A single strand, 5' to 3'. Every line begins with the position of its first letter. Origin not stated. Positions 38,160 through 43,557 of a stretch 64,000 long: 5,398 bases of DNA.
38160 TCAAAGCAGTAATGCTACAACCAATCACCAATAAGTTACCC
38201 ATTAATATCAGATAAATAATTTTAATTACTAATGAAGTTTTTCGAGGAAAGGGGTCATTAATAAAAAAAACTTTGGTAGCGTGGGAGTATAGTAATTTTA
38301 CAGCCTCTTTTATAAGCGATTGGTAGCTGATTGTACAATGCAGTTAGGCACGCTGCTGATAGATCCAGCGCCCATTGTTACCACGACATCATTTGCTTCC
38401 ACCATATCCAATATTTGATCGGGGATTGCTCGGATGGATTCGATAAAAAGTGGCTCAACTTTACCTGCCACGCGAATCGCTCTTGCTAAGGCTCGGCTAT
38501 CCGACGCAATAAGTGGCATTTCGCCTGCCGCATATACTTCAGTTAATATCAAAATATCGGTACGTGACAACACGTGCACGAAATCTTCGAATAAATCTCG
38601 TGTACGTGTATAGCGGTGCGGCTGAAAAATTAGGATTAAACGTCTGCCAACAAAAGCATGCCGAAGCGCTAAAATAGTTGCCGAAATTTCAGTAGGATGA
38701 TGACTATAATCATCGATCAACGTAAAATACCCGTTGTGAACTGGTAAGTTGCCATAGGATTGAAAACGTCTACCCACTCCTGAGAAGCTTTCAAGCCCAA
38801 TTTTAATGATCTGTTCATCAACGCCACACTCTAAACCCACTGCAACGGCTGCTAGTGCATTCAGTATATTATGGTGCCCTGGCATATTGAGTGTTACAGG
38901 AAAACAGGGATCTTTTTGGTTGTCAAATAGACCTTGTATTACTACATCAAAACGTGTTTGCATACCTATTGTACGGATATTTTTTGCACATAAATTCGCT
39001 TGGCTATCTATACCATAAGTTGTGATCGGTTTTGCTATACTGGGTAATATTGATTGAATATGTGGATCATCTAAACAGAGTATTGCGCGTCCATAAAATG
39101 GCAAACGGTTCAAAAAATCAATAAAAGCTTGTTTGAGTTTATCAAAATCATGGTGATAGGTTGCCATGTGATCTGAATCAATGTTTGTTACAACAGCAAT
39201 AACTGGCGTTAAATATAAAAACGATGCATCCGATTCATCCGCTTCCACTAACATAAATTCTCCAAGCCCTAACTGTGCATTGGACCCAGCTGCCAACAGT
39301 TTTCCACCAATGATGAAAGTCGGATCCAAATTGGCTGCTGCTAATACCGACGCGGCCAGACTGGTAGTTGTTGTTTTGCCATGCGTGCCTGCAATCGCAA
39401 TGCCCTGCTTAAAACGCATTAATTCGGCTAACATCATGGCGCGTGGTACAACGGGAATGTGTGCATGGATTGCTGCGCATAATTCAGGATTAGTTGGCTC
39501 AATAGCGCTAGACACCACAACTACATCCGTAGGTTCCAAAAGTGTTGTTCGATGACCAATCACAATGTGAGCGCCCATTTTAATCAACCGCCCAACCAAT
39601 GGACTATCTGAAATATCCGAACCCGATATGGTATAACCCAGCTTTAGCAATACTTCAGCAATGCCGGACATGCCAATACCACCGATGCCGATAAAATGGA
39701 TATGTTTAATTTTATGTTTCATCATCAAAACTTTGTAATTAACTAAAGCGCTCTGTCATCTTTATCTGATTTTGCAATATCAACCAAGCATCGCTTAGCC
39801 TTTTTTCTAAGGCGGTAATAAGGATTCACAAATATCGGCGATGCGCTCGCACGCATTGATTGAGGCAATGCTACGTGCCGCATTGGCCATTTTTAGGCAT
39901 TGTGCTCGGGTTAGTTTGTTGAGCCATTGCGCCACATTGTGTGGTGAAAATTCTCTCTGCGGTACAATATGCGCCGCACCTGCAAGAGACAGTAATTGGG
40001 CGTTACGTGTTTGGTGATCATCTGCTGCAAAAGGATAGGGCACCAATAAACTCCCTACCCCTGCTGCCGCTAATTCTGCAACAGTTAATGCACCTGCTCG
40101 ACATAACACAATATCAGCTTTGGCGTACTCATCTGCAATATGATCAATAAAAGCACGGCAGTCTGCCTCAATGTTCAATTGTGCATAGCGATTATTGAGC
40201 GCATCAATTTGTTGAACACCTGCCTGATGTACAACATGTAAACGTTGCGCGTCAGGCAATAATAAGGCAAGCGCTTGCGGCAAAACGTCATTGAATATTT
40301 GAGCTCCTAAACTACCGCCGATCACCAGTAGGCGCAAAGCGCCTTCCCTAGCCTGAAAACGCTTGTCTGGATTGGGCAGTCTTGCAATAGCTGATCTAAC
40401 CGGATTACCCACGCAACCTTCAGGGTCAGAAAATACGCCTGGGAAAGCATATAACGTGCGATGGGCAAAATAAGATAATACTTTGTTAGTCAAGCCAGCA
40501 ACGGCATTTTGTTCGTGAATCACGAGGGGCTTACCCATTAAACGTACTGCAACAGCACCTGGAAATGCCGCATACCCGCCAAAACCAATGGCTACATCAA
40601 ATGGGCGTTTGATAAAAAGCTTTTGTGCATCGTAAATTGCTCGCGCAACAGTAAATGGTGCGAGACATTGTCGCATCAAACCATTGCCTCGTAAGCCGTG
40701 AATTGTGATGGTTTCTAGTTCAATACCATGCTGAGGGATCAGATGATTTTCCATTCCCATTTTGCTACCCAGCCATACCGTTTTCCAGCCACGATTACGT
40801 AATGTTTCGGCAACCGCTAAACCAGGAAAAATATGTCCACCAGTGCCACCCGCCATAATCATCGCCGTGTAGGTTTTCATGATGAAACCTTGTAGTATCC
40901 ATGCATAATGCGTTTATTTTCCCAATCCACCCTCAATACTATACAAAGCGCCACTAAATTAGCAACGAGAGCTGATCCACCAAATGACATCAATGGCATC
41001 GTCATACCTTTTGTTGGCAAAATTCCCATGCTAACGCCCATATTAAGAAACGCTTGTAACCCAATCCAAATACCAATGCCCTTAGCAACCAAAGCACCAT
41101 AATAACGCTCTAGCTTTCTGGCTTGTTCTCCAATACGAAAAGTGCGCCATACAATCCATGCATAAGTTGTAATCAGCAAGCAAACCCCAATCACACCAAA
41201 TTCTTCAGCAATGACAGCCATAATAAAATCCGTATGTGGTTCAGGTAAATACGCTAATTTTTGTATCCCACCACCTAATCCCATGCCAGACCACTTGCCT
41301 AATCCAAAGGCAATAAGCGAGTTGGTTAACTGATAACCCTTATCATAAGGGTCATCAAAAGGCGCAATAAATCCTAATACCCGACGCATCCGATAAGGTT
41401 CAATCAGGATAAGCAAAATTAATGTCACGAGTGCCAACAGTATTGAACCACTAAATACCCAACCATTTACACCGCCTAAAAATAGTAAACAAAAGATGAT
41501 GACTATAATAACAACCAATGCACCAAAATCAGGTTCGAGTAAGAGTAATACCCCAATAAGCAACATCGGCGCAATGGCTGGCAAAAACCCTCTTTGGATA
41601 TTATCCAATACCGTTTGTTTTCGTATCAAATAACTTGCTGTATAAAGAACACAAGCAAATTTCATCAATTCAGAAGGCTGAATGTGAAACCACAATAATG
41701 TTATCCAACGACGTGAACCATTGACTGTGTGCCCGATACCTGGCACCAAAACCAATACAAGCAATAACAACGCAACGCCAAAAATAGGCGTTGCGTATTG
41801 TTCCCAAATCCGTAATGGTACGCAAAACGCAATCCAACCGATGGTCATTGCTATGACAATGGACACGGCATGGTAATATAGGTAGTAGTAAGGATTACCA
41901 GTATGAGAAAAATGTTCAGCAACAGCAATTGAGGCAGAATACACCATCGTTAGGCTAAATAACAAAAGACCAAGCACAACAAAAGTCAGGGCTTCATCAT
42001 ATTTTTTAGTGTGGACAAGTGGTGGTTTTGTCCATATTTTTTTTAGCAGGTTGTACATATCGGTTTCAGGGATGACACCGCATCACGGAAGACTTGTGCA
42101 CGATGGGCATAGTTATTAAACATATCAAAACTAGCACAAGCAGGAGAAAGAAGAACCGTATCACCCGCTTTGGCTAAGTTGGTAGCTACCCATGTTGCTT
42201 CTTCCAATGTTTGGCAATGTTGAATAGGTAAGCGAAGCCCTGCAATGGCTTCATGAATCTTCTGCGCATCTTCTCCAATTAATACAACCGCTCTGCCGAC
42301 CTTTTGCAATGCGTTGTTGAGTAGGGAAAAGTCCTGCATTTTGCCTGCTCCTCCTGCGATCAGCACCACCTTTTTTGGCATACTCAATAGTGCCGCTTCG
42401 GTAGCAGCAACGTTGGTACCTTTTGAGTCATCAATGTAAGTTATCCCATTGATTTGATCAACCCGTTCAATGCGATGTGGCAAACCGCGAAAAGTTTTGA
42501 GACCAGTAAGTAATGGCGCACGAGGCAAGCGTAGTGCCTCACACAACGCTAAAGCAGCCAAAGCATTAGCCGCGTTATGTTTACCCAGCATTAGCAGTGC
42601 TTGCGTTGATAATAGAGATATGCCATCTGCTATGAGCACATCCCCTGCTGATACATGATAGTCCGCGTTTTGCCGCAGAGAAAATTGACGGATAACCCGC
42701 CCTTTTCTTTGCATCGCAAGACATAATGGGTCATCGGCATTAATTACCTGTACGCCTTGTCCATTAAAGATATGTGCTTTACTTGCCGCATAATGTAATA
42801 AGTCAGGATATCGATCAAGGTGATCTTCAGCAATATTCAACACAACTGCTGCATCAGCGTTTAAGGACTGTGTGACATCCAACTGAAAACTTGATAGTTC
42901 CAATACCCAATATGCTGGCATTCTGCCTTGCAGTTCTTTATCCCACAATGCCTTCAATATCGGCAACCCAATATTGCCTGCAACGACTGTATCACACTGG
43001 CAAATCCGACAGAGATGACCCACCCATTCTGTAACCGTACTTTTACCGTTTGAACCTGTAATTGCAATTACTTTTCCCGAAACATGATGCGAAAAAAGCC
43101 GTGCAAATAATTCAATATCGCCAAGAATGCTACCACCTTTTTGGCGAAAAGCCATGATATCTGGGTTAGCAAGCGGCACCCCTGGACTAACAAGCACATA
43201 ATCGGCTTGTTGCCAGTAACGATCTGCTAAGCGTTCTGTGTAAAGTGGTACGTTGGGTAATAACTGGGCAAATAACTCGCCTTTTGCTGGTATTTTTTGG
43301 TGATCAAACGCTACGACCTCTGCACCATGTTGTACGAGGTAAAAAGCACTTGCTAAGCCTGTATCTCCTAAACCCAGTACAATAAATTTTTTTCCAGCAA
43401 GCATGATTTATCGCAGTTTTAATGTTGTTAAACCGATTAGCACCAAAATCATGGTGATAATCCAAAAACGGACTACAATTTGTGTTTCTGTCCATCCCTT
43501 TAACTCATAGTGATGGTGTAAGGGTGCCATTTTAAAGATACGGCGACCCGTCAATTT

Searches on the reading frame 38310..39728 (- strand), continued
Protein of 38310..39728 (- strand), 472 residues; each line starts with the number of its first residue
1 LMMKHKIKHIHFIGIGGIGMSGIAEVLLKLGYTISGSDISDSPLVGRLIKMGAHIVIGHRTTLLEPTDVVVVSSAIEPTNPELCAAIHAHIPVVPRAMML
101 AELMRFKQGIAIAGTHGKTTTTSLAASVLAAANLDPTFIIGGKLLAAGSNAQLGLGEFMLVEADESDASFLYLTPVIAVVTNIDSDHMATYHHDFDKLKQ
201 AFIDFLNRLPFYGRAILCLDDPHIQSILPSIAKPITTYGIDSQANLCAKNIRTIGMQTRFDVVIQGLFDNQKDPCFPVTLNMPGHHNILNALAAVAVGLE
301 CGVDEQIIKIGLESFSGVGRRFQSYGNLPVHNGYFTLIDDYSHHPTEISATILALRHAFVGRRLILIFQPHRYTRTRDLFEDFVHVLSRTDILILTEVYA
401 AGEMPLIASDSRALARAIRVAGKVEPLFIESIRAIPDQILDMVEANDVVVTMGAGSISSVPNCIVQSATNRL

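Call 42: find_encoding_contigs(protein=P0123, flank=10000, max_places=3)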
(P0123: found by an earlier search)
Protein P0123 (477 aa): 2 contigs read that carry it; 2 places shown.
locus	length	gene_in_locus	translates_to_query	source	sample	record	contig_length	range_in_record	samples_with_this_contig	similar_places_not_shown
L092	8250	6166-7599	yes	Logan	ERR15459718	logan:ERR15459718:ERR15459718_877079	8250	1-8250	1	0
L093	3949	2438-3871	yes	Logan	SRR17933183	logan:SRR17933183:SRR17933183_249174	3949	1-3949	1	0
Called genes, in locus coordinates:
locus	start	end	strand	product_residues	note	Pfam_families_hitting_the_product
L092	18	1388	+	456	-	PF08245:Mur_ligase_M, PF02875:Mur_ligase_C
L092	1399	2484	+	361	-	PF00953:Glycos_transf_4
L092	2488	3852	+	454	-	PF21799:MurD-like_N, PF08245:Mur_ligase_M, PF02875:Mur_ligase_C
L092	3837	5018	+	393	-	PF01098:FTSW_RODA_SPOVE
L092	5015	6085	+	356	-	PF03033:Glyco_transf_28, PF04101:Glyco_tran_28_C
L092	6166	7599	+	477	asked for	PF01225:Mur_ligase, PF08245:Mur_ligase_M, PF02875:Mur_ligase_C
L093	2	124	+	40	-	?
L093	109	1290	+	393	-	PF01098:FTSW_RODA_SPOVE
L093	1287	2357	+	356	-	PF03033:Glyco_transf_28, PF04101:Glyco_tran_28_C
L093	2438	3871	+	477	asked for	PF01225:Mur_ligase, PF08245:Mur_ligase_M, PF02875:Mur_ligase_C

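Call 48: find_homologous_proteins(query=L082:13584-14777:+, max_evalue=1e-60)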
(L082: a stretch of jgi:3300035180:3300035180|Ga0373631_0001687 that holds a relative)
Query L082:13584-14777:+ (397 aa): 7995 proteins with E <= 1e-60 among 8000 candidates; the best 120 are listed.
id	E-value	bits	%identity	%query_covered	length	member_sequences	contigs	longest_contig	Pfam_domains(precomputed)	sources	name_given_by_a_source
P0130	3.5e-231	785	92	100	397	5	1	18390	PF00091.32,PF12327.14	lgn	-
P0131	7.7e-196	668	78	99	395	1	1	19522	PF00091.32,PF12327.14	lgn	-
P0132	1.4e-193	661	78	99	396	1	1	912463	PF00091.32,PF12327.14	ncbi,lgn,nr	ncbi:MAG: cell division protein FtsZ [Neisseriales bacterium]|nr:MAG: cell division protein FtsZ [Ne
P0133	3.2e-193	660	77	99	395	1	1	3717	PF00091.32,PF12327.14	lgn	-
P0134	1.0e-166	573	68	93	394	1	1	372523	PF00091.32,PF12327.14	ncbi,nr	ncbi:cell division protein FtsZ [Neisseriaceae bacterium JH1-16]|nr:cell division protein FtsZ [Neis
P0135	1.7e-166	572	68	93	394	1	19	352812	PF00091.32,PF12327.14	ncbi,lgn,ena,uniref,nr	ncbi:cell division protein FtsZ [uncultured Aquitalea sp.]|uniref:cell division protein FtsZ n=1 Tax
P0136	4.6e-166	570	67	93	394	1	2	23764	PF00091.32,PF12327.14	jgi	-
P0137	1.3e-165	569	67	93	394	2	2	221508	PF00091.32,PF12327.14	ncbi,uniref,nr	ncbi:cell division protein FtsZ [Crenobacter sp. SG2303]|uniref:Cell division protein FtsZ n=1 Tax=C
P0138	1.4e-165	569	67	93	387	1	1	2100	PF00091.32,PF12327.14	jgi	jgi:cell division protein FtsZ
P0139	6.2e-165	567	69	93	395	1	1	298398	PF00091.32,PF12327.14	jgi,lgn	-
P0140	3.7e-164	564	69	93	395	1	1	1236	PF00091.32,PF12327.14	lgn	-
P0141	1.1e-163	563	69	93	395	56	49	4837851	PF00091.32,PF12327.14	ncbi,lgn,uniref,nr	ncbi:cell division protein FtsZ [Chromobacterium violaceum]|uniref:Cell division protein FtsZ n=2 Ta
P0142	2.7e-163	561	68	100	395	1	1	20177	PF00091.32,PF12327.14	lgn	-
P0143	3.0e-163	561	67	100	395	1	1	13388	PF00091.32,PF12327.14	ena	-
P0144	3.2e-163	561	67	93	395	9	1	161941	PF00091.32,PF12327.14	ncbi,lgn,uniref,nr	ncbi:cell division protein FtsZ [Paludibacterium purpuratum]|uniref:Cell division protein FtsZ n=1 T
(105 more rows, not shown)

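Call 49: list_cluster_members(proteins=[P0132, P0131, P0133, P0130])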
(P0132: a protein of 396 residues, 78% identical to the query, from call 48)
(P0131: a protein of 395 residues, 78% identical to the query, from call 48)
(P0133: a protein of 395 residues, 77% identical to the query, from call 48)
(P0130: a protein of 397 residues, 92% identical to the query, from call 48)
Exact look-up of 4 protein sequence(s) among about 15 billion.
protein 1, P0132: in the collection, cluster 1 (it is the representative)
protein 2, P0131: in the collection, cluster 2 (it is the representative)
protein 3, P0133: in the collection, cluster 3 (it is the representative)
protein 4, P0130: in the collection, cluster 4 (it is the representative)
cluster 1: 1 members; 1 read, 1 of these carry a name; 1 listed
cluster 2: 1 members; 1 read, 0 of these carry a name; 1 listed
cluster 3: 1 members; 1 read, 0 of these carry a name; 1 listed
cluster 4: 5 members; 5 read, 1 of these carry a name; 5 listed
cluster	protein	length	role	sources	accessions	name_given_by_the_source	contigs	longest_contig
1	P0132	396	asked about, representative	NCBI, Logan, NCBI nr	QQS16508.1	MAG: cell division protein FtsZ [Neisseriales bacterium]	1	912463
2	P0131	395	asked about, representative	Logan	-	-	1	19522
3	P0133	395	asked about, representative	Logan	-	-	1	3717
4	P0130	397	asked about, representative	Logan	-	-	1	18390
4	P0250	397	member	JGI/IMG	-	cell division protein FtsZ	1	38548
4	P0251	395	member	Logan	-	-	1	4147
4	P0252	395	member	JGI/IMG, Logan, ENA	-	-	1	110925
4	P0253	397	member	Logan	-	-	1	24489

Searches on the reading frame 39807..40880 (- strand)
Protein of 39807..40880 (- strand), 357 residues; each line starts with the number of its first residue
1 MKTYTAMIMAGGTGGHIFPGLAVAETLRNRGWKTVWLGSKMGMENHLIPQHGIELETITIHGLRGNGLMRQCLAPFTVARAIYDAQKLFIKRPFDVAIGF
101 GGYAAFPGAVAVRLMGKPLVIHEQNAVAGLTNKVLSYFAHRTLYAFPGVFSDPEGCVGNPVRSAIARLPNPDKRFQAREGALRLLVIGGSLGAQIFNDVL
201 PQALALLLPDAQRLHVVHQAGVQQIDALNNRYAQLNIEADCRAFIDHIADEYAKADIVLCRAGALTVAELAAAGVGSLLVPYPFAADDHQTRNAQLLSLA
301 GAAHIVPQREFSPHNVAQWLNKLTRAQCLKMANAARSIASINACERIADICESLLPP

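Call 7: search_protein_families(library=ncbifam, proteins=[window:39807-40880:-])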
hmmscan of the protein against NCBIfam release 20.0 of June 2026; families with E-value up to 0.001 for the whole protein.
window:39807-40880:- (357 aa): 5 families
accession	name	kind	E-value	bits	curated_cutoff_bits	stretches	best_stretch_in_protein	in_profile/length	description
TIGR01133.1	murG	equivalog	1.3e-100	336.9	250.25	1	5-350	7-352/353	undecaprenyldiphospho-muramoylpentapeptide beta-N-acetylglucosaminyltransferase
NF009102.0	PRK12446.1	equivalog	1.9e-31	109.2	339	1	7-328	5-327/352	undecaprenyldiphospho-muramoylpentapeptide beta-N-acetylglucosaminyltransferase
NF041548.1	PssE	equivalog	8.5e-07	29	120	1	192-306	6-110/146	PssE/Cps14G family polysaccharide biosynthesis glycosyltransferase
NF010135.0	PRK13609.1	equivalog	0.0001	21.4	500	1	228-349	247-363/388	diglucosyl diacylglycerol synthase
TIGR03590.1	PseG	equivalog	0.00076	19.2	153.55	0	183-282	173-269/280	UDP-2,4-diacetamido-2,4,6-trideoxy-beta-L-altropyranose hydrolase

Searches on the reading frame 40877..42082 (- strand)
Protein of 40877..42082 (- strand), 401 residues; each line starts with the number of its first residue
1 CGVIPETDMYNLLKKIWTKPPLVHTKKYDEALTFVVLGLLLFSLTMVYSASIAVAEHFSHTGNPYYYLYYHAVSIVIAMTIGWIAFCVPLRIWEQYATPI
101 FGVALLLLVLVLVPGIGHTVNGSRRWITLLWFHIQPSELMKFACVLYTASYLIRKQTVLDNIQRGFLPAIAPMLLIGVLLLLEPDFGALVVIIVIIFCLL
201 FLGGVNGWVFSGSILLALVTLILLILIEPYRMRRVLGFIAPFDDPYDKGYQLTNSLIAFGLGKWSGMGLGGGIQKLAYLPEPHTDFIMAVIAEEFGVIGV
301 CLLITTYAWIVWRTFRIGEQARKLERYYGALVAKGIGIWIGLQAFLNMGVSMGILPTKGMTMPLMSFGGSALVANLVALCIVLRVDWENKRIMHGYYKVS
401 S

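Call 47: search_protein_families(library=ncbifam, max_evalue=1e-30, proteins=[window:40877-42082:-])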
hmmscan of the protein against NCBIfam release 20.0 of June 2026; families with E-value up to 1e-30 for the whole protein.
window:40877-42082:- (401 aa): 6 families
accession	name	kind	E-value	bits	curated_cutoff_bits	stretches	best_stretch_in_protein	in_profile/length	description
TIGR02614.1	ftsW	equivalog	2.9e-119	398.3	337.5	1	30-388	2-356/357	putative lipid II flippase FtsW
NF008042.0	PRK10774.1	equivalog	1.6e-98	330.4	493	1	27-390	34-393/405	cell division protein FtsW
TIGR02210.1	rodA_shape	equivalog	4e-81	272.9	336.7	1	31-388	3-355/357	rod shape-determining protein RodA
TIGR02615.1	spoVE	exception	5.2e-80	269.6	448.8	1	32-385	4-352/354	stage V sporulation protein E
NF008060.0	PRK10794.1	equivalog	4.1e-47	160.9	590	1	27-390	15-364/370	peptidoglycan glycosyltransferase MrdB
NF037961.1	RodA_shape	subfamily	1.5e-37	129.9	150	0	248-389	272-411/415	rod shape-determining protein RodA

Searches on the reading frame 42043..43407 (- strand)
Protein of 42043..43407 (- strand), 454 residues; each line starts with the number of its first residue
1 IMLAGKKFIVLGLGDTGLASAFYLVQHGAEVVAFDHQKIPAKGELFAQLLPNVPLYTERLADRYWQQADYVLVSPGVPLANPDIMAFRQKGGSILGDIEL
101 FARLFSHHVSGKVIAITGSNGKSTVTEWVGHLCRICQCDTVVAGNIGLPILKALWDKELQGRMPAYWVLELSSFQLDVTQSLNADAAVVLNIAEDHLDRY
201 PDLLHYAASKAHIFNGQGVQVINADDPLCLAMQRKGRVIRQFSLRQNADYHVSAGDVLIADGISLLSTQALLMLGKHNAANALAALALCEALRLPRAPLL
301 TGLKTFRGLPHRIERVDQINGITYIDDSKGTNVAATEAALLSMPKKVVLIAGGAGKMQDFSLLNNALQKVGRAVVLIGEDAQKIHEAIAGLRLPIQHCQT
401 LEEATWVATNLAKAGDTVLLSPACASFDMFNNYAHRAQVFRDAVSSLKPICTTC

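Call 47: search_protein_families(library=ncbifam, max_evalue=1e-30, proteins=[window:42043-43407:-])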
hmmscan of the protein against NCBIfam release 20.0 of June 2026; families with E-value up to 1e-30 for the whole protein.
window:42043-43407:- (454 aa): 1 family
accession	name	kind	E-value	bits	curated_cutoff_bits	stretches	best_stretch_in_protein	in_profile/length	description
TIGR01087.1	murD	equivalog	1.7e-123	413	211.95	1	7-445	1-440/441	UDP-N-acetylmuramoyl-L-alanine--D-glutamate ligase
